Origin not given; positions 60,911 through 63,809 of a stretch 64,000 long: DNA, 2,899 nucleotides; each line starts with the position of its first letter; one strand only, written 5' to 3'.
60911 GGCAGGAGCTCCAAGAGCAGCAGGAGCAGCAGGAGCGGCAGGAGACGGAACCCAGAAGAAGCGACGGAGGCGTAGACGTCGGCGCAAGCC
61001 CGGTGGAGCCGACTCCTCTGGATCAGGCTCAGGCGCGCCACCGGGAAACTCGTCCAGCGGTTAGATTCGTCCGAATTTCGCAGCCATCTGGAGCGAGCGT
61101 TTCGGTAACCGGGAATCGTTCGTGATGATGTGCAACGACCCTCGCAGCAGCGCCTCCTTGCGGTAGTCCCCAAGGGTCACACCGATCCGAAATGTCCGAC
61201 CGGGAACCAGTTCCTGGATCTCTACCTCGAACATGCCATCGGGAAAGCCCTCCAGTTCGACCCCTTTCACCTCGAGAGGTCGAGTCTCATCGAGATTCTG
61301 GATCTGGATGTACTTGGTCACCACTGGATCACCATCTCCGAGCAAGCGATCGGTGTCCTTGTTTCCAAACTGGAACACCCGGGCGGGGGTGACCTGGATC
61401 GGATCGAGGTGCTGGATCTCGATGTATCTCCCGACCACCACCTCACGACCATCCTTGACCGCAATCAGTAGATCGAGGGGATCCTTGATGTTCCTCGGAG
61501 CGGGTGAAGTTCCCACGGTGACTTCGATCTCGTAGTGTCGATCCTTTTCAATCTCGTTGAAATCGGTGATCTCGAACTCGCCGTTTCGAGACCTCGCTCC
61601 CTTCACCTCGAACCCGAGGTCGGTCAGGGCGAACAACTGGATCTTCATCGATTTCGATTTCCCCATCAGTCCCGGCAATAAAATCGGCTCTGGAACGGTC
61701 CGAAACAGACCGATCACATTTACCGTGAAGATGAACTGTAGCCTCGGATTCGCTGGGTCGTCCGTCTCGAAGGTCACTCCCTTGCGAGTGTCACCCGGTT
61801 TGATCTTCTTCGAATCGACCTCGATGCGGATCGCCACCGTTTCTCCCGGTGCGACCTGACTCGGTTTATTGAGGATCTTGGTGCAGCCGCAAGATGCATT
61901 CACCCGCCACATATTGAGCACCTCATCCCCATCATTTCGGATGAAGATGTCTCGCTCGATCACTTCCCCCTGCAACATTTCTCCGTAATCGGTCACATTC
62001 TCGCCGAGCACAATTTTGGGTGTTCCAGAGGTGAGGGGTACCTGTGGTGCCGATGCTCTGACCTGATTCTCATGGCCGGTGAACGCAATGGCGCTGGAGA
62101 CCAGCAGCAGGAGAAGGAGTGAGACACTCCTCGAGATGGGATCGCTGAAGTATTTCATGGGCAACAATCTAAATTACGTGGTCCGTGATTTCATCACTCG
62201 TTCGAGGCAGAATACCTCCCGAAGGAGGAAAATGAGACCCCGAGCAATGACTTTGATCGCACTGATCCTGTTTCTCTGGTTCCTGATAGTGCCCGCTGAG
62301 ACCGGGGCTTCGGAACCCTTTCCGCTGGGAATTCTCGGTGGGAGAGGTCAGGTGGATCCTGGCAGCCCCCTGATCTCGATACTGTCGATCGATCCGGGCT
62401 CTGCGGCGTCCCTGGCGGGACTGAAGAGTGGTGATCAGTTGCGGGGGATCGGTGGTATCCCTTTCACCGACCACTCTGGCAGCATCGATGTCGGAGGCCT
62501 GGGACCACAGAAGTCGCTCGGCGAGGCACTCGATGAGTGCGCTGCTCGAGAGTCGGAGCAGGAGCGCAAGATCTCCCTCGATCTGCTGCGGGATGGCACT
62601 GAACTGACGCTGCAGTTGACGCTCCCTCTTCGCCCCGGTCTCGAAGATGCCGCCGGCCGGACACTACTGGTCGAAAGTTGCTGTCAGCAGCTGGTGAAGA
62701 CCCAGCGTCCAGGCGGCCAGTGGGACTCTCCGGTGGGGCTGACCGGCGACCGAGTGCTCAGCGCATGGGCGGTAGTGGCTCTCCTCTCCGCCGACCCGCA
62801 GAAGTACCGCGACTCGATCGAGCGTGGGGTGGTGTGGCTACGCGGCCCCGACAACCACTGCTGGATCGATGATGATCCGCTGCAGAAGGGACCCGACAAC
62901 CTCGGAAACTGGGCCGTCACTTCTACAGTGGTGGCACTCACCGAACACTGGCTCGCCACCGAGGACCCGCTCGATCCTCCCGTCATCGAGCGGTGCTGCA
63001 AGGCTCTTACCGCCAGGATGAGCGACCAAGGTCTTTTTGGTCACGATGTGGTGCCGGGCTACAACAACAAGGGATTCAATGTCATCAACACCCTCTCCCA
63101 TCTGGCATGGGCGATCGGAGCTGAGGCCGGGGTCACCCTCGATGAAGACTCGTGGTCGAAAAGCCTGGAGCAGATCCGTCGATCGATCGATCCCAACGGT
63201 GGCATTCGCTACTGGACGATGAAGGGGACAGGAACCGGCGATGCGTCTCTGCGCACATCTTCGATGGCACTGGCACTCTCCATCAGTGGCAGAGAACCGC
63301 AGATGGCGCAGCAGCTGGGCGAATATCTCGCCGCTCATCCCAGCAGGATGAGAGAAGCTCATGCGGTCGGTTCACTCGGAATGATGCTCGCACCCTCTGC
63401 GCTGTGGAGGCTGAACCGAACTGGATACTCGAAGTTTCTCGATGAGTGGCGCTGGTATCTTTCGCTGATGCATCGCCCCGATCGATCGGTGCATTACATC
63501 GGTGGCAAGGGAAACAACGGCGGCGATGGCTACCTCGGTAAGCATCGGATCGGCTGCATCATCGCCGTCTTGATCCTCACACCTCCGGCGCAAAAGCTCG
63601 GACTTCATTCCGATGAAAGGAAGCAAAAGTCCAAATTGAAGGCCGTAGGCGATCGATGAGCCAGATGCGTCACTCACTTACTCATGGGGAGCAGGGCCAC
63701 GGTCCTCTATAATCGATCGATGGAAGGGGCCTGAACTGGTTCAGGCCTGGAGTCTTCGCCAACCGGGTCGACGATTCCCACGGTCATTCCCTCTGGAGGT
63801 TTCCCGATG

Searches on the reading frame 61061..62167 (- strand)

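Call 58: search_protein_families(library=pfam, proteins=[window:61061-62167:-], max_evalue=0.00001)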
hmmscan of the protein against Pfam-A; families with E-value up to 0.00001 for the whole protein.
window:61061-62167:- (368 aa): 2 families
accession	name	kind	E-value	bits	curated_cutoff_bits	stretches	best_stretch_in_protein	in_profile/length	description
PF07610.17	DUF1573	-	1.7e-13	50.8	26.1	1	55-141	4-89/98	Protein of unknown function (DUF1573)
PF22544.2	HYDIN_VesB_CFA65-like_Ig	-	1.3e-10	41.8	25.5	1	50-141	1-91/100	HYDIN/CFA65/VesB-like, Ig-like domain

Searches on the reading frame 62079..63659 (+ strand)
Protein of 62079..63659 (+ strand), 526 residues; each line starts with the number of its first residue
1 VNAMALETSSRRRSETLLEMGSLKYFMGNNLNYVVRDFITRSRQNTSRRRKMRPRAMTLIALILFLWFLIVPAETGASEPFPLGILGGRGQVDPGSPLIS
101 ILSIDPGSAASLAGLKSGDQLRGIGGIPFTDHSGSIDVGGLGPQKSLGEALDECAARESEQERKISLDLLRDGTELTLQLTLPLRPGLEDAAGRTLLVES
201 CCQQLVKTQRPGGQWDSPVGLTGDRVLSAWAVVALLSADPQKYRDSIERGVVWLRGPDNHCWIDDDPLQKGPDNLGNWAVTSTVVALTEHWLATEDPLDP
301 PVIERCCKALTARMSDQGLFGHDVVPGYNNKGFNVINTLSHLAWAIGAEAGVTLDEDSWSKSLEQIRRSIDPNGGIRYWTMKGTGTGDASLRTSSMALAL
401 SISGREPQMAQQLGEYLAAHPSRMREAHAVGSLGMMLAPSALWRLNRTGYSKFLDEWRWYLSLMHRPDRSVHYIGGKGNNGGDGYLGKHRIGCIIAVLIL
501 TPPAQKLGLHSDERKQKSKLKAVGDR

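Call 58: search_protein_families(library=pfam, proteins=[window:62079-63659:+], max_evalue=0.00001)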
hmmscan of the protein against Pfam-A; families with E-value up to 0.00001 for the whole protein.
window:62079-63659:+ (526 aa): 1 family
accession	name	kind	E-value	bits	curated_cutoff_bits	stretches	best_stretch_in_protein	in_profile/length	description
PF19805.5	DUF6288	-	5.3e-16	59.2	26.3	1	99-507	3-397/402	Family of unknown function (DUF6288)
